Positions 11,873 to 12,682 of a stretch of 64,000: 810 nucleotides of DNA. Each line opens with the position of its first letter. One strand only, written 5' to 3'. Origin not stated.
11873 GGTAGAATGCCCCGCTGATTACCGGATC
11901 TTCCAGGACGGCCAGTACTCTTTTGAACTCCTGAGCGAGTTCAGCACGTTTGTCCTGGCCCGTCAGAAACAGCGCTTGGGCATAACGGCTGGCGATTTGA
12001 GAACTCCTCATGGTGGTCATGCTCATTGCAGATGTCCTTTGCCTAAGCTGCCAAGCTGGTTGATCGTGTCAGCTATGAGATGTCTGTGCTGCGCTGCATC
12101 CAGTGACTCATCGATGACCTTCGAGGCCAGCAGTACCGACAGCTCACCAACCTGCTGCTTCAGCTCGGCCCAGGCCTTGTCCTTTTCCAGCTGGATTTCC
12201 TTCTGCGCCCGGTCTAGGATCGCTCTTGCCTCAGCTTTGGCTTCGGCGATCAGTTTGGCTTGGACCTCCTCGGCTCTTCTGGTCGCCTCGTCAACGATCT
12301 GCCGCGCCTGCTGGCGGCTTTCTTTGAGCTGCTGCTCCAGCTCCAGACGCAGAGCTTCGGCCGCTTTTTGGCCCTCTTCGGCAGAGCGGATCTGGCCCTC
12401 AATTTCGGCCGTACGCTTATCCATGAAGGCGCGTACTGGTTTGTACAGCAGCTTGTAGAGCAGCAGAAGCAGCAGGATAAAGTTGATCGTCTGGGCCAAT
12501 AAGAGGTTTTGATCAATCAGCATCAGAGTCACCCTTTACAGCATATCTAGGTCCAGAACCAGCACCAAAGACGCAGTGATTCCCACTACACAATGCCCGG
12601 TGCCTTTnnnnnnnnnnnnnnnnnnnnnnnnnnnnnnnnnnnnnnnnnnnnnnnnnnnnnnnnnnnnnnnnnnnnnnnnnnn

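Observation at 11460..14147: F-type ATP synthase operon is truncated after atpH: F0 plus delta only, no alpha/gamma/beta/epsilon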

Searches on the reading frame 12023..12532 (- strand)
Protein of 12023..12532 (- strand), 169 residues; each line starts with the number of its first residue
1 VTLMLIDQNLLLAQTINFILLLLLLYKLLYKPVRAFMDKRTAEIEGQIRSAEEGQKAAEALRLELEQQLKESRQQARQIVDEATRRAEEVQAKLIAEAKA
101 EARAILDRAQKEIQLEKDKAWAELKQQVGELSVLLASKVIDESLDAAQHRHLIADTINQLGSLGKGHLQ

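Call 3: search_protein_families(library=pfam, proteins=[window:12023-12532:-], max_evalue=0.01)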
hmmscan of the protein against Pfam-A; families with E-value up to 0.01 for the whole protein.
window:12023-12532:- (169 aa): 4 families
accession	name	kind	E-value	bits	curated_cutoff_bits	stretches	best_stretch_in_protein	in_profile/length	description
PF00430.23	ATP-synt_B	-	1.2e-31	110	28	1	11-140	2-131/132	ATP synthase B/B' CF(0)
PF05405.19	Mt_ATP-synt_B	-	6.4e-05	23.1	21.7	1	16-131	21-144/163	Mitochondrial ATP synthase B chain precursor (ATP-synt_B)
PF19745.5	FUT8_N_cat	-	0.0011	18.2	27.6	1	11-149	12-145/499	Alpha-(1,6)-fucosyltransferase N- and catalytic domains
PF12137.13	RapA_C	-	0.0038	16.8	26.8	1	30-108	233-311/360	RNA polymerase recycling family C-terminal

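Call 4: search_protein_families(library=ncbifam, proteins=[window:12023-12532:-], max_evalue=0.01)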
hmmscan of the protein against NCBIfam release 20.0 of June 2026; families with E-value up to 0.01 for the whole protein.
window:12023-12532:- (169 aa): 29 families (the best 25 are shown)
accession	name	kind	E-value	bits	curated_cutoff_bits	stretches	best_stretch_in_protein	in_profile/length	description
NF009992.0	PRK13461.1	equivalog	1e-39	135.7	127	1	6-161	3-158/159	F0F1 ATP synthase subunit B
TIGR01144.1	ATP_synt_b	equivalog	4.7e-36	123.9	65.5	1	14-160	1-147/147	F0F1 ATP synthase subunit B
NF011043.0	PRK14473.1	equivalog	3.6e-28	98.6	168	1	4-162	4-162/164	F0F1 ATP synthase subunit B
NF009987.0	PRK13453.1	equivalog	1.2e-27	96.8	172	1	12-161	22-171/173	F0F1 ATP synthase subunit B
NF004412.0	PRK05759.1-3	equivalog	2.4e-27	96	156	1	11-160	30-180/185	F0F1 ATP synthase subunit B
NF004411.0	PRK05759.1-2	equivalog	2e-26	92.9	131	1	11-159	7-155/156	F0F1 ATP synthase subunit B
NF004413.0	PRK05759.1-4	equivalog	1.7e-24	86.7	197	1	11-160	7-156/156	F0F1 ATP synthase subunit B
NF011041.0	PRK14471.1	equivalog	2e-23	83.2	200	1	2-157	2-158/164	F0F1 ATP synthase subunit B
NF005607.0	PRK07353.1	equivalog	2.6e-23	82.5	131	1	12-141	24-153/155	F0F1 ATP synthase subunit B'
NF009991.0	PRK13460.1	equivalog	2.9e-23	82.7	183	1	3-163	11-171/173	F0F1 ATP synthase subunit B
TIGR03321.1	alt_F1F0_F0_B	exception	4.9e-23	82.2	224.7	1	4-165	1-162/246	alternate F1F0 ATPase, F0 subunit B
NF011042.0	PRK14472.1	equivalog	1.7e-21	77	198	1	9-161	19-171/175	F0F1 ATP synthase subunit B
NF005606.0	PRK07352.1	equivalog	3.3e-20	72.6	137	1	6-161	18-173/175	F0F1 ATP synthase subunit B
NF011044.0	PRK14474.1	equivalog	8.3e-19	68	339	1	4-164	1-161/258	F0F1 ATP synthase subunit B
NF006293.0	PRK08476.1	equivalog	6.4e-18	65.3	118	1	6-139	5-138/141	F0F1 ATP synthase subunit B'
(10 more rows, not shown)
